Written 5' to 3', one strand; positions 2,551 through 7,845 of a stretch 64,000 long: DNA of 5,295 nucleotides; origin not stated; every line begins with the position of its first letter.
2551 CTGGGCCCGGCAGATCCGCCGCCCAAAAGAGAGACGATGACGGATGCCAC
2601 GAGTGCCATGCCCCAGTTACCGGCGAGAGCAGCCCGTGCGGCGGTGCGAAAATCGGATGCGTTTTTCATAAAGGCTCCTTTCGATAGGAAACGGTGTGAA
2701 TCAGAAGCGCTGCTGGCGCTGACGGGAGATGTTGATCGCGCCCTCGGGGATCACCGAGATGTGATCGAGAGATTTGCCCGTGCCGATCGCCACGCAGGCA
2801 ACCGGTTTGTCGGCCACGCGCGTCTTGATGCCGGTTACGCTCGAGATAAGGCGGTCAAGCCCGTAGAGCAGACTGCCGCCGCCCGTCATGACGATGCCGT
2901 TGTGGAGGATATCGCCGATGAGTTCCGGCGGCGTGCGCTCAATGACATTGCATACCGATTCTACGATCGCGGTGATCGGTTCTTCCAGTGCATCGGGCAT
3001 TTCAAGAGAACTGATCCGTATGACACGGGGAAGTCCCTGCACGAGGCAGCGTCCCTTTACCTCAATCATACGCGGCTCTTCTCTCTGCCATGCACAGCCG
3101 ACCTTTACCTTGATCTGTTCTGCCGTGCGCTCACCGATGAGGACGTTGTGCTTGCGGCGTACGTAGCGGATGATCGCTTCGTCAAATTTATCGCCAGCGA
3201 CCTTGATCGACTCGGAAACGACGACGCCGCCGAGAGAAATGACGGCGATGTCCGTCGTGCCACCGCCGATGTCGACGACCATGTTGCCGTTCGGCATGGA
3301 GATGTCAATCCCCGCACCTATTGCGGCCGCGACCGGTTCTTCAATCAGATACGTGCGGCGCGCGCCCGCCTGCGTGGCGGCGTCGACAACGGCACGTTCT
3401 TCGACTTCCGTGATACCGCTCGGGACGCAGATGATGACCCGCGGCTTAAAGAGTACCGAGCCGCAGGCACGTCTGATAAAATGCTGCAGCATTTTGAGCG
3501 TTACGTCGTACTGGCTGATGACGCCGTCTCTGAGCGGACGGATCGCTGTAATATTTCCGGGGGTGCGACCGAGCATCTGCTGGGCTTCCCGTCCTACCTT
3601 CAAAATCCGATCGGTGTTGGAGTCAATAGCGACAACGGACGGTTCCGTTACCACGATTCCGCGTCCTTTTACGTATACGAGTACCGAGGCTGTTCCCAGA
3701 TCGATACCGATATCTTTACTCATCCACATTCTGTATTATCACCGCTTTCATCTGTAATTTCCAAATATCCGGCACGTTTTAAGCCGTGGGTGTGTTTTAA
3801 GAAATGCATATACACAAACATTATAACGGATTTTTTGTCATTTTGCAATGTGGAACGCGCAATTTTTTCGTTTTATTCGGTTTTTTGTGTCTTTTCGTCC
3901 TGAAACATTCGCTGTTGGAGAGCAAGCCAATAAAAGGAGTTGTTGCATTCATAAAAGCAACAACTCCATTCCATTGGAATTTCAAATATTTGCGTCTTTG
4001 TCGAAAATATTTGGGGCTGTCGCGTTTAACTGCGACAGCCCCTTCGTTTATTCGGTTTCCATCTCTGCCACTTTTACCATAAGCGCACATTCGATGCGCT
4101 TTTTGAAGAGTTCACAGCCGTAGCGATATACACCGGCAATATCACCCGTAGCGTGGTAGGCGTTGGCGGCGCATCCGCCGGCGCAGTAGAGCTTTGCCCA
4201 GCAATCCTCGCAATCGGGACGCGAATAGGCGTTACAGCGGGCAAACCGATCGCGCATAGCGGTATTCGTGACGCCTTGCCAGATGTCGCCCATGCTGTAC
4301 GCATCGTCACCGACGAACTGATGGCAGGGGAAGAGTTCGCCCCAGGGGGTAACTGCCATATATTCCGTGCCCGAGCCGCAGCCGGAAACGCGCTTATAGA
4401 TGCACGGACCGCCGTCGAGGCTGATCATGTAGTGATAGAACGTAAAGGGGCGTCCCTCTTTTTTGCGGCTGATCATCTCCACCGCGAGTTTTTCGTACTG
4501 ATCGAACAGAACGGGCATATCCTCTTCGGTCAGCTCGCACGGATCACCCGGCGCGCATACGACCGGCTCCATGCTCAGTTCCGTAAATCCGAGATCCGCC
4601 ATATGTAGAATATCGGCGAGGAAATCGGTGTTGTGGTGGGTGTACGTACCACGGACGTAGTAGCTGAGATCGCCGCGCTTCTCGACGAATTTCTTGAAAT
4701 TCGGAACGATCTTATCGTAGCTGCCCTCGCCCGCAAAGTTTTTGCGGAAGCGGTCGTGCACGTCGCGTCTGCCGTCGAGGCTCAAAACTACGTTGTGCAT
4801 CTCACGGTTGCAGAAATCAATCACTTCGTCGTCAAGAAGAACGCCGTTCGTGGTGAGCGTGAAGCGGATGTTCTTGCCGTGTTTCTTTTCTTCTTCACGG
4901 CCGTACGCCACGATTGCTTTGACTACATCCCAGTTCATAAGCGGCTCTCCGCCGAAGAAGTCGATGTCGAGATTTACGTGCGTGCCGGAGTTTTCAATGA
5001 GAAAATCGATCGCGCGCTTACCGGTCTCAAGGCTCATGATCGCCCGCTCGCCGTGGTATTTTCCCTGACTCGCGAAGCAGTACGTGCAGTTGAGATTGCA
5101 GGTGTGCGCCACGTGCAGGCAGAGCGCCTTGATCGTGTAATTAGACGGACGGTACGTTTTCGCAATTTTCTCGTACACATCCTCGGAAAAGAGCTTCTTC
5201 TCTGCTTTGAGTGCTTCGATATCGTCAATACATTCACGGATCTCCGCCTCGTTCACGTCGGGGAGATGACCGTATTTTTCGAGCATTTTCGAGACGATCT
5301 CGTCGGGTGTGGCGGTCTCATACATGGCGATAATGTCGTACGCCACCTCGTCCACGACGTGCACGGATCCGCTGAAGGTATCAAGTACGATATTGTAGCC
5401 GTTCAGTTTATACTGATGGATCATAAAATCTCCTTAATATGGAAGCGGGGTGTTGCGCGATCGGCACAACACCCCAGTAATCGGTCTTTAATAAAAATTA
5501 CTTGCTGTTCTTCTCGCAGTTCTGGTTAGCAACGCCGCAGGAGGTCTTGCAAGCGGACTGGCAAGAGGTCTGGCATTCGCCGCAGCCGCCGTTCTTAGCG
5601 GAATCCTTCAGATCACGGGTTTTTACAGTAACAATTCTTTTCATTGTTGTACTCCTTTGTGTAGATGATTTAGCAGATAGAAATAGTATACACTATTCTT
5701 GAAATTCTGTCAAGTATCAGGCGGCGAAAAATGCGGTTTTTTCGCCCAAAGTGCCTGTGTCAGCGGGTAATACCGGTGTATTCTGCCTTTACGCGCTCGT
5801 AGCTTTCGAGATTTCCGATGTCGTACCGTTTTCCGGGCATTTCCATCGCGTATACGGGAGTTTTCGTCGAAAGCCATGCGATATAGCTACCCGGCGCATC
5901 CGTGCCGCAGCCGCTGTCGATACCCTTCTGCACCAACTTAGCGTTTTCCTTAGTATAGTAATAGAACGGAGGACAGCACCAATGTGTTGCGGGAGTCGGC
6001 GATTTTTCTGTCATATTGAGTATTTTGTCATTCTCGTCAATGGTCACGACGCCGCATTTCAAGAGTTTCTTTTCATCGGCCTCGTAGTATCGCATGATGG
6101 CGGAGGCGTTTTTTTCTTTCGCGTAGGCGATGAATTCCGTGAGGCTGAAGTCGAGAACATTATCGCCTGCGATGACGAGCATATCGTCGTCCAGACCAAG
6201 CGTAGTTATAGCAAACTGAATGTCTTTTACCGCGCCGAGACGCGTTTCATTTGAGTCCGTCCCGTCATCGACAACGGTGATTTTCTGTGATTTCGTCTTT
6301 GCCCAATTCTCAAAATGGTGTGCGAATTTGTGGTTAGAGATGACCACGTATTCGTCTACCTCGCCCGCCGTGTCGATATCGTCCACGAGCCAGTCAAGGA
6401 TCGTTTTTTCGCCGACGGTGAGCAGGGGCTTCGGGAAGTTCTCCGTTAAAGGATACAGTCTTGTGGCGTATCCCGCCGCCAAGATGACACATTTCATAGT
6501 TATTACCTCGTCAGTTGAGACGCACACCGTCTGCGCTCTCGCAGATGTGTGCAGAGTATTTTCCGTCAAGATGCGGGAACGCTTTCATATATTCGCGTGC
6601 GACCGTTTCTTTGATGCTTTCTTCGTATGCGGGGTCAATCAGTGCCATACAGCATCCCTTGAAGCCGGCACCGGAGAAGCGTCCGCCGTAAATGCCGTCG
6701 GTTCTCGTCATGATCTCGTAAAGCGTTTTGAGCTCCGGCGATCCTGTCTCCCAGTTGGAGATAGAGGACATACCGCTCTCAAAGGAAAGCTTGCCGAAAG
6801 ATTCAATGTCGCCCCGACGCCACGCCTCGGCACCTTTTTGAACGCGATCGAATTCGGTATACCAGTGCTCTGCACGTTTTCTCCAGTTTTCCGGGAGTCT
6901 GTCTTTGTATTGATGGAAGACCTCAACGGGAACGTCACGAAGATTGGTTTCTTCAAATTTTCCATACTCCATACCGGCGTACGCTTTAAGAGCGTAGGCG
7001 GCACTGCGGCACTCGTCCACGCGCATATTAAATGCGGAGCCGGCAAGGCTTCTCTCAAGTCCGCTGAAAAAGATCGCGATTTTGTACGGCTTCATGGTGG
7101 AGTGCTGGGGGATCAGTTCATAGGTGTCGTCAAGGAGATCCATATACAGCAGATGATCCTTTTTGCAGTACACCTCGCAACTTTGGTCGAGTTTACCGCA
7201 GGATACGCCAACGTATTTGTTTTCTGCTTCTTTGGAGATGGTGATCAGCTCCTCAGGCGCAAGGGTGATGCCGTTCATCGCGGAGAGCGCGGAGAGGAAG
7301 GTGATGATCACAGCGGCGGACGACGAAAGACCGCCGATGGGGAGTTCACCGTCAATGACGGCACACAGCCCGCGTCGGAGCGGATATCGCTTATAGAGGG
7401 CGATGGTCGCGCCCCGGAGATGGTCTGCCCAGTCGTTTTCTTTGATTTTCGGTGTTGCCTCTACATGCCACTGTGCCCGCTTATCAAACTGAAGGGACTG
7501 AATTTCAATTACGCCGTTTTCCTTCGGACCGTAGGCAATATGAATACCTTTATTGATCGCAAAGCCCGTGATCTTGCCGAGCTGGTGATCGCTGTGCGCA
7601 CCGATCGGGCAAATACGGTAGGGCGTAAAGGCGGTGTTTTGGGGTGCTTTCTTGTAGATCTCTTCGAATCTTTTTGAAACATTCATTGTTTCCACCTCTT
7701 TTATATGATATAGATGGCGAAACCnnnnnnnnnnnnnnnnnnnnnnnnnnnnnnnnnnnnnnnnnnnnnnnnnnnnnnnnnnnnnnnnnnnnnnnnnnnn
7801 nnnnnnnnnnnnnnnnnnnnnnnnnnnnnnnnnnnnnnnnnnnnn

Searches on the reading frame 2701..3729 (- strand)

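Call 46: search_protein_families(library=ncbifam, proteins=[window:2701-3729:-], max_evalue=0.00001)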
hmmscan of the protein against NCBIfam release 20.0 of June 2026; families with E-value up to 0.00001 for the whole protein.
window:2701-3729:- (342 aa): 17 families
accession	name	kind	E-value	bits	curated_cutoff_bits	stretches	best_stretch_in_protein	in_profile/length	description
NF010539.0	PRK13927.1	subfamily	2.8e-144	480.2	293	1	3-327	5-332/339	rod shape-determining protein MreB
TIGR00904.1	mreB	subfamily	7e-137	456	365.75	1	4-326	2-331/334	MreB/Mrl family cell shape determining protein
NF010540.1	PRK13929.1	exception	1.8e-122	408.6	515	1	1-326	1-329/334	rod-share determining protein MreBH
NF040964.1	MamK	subfamily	3e-21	75.8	400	1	7-297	3-291/335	MamK family actin-like protein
NF053558.1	BeeR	equivalog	1.4e-20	73.6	530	1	60-296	65-305/349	BeeR family actin-like protein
TIGR01174.1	ftsA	equivalog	2e-16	60.1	175.85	1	112-308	161-347/371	cell division protein FtsA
TIGR01991.1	HscA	equivalog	5.5e-16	58.2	708.55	1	67-317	101-355/600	Fe-S protein assembly chaperone HscA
NF003520.0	PRK05183.1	subfamily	7.2e-15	54.4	620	1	68-204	122-264/621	Fe-S protein assembly chaperone HscA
NF009947.0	PRK13411.1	equivalog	1e-13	50.2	1002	1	98-193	136-237/662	molecular chaperone DnaK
NF011660.0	PRK15080.1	equivalog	7.4e-13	48.3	182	1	64-175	62-169/277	ethanolamine utilization protein EutJ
TIGR02350.1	prok_dnaK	equivalog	3.3e-12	45.6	822.55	1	97-193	132-234/596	molecular chaperone DnaK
NF001413.0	PRK00290.1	equivalog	1.2e-11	43.7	648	1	98-192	136-234/625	molecular chaperone DnaK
NF009946.0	PRK13410.1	equivalog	3.3e-11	42.1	1019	1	98-192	138-237/669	molecular chaperone DnaK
TIGR02529.1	EutJ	subfamily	3.6e-11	43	152.1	1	64-179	29-140/239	ethanolamine utilization protein EutJ family protein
NF007009.0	PRK09472.1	equivalog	3e-09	36.5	409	1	112-306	169-359/420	cell division protein FtsA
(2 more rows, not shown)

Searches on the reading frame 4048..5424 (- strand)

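Call 38: search_protein_families(library=pfam, proteins=[window:4048-5424:-], max_evalue=0.001)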
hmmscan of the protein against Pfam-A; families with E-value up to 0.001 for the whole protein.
window:4048-5424:- (458 aa): 3 families
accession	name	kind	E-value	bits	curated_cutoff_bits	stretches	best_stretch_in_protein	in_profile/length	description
PF04055.27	Radical_SAM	-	4.5e-18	66.4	29.5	1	106-252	4-142/166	Radical SAM superfamily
PF13353.11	Fer4_12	-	4.1e-11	43.8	22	1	102-236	8-132/137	4Fe-4S single cluster domain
PF13186.11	SPASM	-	0.00096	19.8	21.5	0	349-409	1-67/67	Iron-sulfur cluster-binding domain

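Call 46: search_protein_families(library=ncbifam, proteins=[window:4048-5424:-], max_evalue=0.00001)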
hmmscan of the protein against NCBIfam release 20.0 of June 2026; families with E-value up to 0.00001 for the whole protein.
window:4048-5424:- (458 aa): 65 families (the best 25 are shown)
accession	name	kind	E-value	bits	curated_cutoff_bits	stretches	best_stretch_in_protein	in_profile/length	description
TIGR03974.1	rSAM_six_Cys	equivalog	3e-224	745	425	1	2-453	1-451/451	thioether cross-link-forming SCIFF peptide maturase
NF040492.1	not_ScfB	exception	7e-168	559.1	855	1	2-451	4-448/450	ScfB-related radical SAM/SPASM orphan maturase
TIGR03906.1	quino_hemo_SAM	equivalog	2.7e-82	276.9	453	1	2-450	3-446/467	quinohemoprotein amine dehydrogenase maturation protein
NF047865.1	rSAM_PapB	equivalog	6.4e-82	275.4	340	1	98-430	2-328/330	PapB family radical SAM/SPASM ranthipeptide maturase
TIGR04064.1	rSAM_nif11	equivalog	1.6e-74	251.3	518.7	1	44-450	49-432/459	nif11-like peptide radical SAM maturase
TIGR04068.1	rSAM_ocin_clost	equivalog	6.5e-49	167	500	2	48-250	32-236/462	Cys-rich peptide radical SAM maturase CcpM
TIGR03978.1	rSAM_paired_1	equivalog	6.8e-40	137.2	370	1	97-432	80-430/466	His-Xaa-Ser system radical SAM maturase HxsB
TIGR04280.1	geopep_mat_rSAM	hypoth_equivalog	7.1e-37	127.4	400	1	74-248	61-232/428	geopeptide radical SAM maturase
TIGR04115.1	rSAM_Cxxx_rpt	equivalog_domain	5.4e-35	121.5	350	1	99-445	2-354/359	radical SAM peptide maturase, CXXX-repeat target family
TIGR04163.1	rSAM_cobopep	equivalog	1.4e-33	116.3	375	1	89-452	55-420/428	peptide-modifying radical SAM enzyme CbpB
NF035951.1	rSAM_RumMC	equivalog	3.6e-32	111.7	720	1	11-253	26-266/510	RumMC family radical SAM sactipeptide maturase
TIGR03942.1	sulfatase_rSAM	equivalog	2.4e-31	109.1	349.45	1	105-441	7-347/363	anaerobic sulfatase maturase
NF041298.1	rSAM_mat_DynA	equivalog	2.1e-30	105.9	450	1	106-439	8-342/356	dynobactin maturation radical SAM/SPASM protein DynA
TIGR04463.1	rSAM_vs_C_rich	equivalog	1.1e-29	103.5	525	1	74-451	53-427/438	TIGR04463 family radical SAM/SPASM RiPP maturase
NF038107.1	rSAM_NF038107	equivalog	8.7e-28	97.3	600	1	11-429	17-411/444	Cys-every-fifth radical SAM/SPASM peptide maturase CefB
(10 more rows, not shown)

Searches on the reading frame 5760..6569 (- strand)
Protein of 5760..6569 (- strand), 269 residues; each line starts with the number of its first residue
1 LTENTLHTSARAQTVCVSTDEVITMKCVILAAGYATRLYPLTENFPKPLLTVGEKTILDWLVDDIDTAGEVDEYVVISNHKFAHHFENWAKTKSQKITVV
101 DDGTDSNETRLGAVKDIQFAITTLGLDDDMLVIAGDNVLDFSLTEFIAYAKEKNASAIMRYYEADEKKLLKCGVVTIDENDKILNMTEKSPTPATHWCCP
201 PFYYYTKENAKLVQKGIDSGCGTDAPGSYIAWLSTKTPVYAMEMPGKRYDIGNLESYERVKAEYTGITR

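Call 38: search_protein_families(library=pfam, proteins=[window:5760-6569:-], max_evalue=0.001)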
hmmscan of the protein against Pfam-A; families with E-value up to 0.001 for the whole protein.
window:5760-6569:- (269 aa): 3 families
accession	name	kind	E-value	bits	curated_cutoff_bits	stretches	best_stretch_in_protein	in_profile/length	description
PF00483.29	NTP_transferase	-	3.3e-26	92.8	21.2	1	27-264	2-242/245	Nucleotidyl transferase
PF12804.13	NTP_transf_3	-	5.5e-09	36.8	27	1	27-160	1-121/160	MobA-like NTP transferase domain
PF01128.25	IspD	-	5.9e-06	26.6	27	1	26-117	2-88/221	2-C-methyl-D-erythritol 4-phosphate cytidylyltransferase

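Call 46: search_protein_families(library=ncbifam, proteins=[window:5760-6569:-], max_evalue=0.00001)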
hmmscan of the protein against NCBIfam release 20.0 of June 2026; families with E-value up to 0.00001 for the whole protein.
window:5760-6569:- (269 aa): 26 families (the best 25 are shown)
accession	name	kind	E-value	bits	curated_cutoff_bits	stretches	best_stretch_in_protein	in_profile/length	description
NF041313.1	UDPGP_AglF_Halo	equivalog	6.3e-23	81.4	400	1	25-260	1-230/234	UTP--glucose-1-phosphate uridylyltransferase AglF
TIGR03992.1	Arch_glmU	subfamily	7e-23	81.1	292.1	1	25-222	1-185/393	bifunctional sugar-1-phosphate nucleotidylyltransferase/acetyltransferase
TIGR01208.1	rmlA_long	equivalog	7.6e-17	61.2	320.25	1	26-213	1-182/353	glucose-1-phosphate thymidylyltransferase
NF041173.1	Sug_nt_acttase_Thmprot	equivalog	2.8e-16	59.5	600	1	25-252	1-215/405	bifunctional sugar-1-phosphate nucleotidylyltransferase/acetyltransferase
NF045761.1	NAMPUrTaseMurU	equivalog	5.9e-14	52.5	250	1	25-156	1-127/226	N-acetylmuramate alpha-1-phosphate uridylyltransferase MurU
NF052502.1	man1P_GTase_Rv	exception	7.5e-14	51.4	440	1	26-211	2-180/352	mannose-1-phosphate guanylyltransferase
TIGR01099.1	galU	equivalog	1.6e-13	50.9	326.8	1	25-257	2-258/261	UTP--glucose-1-phosphate uridylyltransferase GalU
TIGR01207.1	rmlA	equivalog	1.3e-12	47.4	360.65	1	26-214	1-184/286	glucose-1-phosphate thymidylyltransferase RfbA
TIGR02091.1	glgC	equivalog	2.5e-12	46.5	424.9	1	27-194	3-180/364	glucose-1-phosphate adenylyltransferase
NF045697.1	MurNAcPUrMurU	equivalog_domain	4.5e-11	42.6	370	1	28-115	1-87/229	N-acetylmuramate alpha-1-phosphate uridylyltransferase MurU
NF012024.0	PRK15480.1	equivalog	1.2e-10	41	588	1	24-213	3-187/292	glucose-1-phosphate thymidylyltransferase RfbA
NF003670.0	PRK05293.1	equivalog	1e-09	37.9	470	1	25-262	5-256/382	glucose-1-phosphate adenylyltransferase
TIGR02623.1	G1P_cyt_trans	equivalog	1.5e-09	37.7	300.25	0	25-81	1-56/255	glucose-1-phosphate cytidylyltransferase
NF049965.1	GlMnHpPGnyltfHddC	equivalog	1.7e-09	37.6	300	1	25-192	1-155/221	D-glycero-D-manno-heptose 1-phosphate guanosyltransferase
NF041135.1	IPPtranDIPPsyn_Thcocales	equivalog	2.7e-09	36.5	580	1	25-103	1-74/419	bifunctional L-myo-inositol-1-phosphate cytidylyltransferase/CDP-L-myo-inositol myo-inositolphosphotransferase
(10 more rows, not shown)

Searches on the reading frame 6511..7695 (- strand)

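Call 38: search_protein_families(library=pfam, proteins=[window:6511-7695:-], max_evalue=0.001)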
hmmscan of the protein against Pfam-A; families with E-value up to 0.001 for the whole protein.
window:6511-7695:- (394 aa): 3 families
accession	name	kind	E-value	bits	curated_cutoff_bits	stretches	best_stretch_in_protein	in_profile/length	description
PF00288.32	GHMP_kinases_N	-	5.7e-13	49.3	22.3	1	96-176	6-85/87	GHMP kinases N terminal domain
PF10509.15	GalKase_gal_bdg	-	5.6e-11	42.3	23.1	1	8-57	1-49/49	Galactokinase galactose-binding signature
PF08544.19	GHMP_kinases_C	-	6.1e-08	33.4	21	1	290-369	3-82/85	GHMP kinases C terminal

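Call 46: search_protein_families(library=ncbifam, proteins=[window:6511-7695:-], max_evalue=0.00001)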
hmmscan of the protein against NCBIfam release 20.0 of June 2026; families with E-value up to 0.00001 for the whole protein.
window:6511-7695:- (394 aa): 7 families
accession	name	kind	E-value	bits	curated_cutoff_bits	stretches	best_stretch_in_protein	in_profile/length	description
NF003705.0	PRK05322.1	equivalog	3.9e-62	210.2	385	1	2-388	2-384/388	galactokinase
TIGR00131.1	gal_kin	equivalog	5.2e-61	206.7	226.65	1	5-392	3-386/388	galactokinase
NF003006.0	PRK03817.1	equivalog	7.6e-61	206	443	1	24-392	6-349/352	galactokinase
NF003472.0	PRK05101.1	equivalog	1.3e-57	195.4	499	1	5-392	6-380/382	galactokinase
NF001816.0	PRK00555.1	equivalog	7.2e-35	120.6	509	1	24-372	7-343/363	galactokinase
NF003036.0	PRK03926.1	equivalog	7.8e-10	38.3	403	0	107-167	73-134/302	mevalonate kinase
TIGR00549.1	mevalon_kin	equivalog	7.4e-09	35.5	163.05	1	108-171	80-142/276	mevalonate kinase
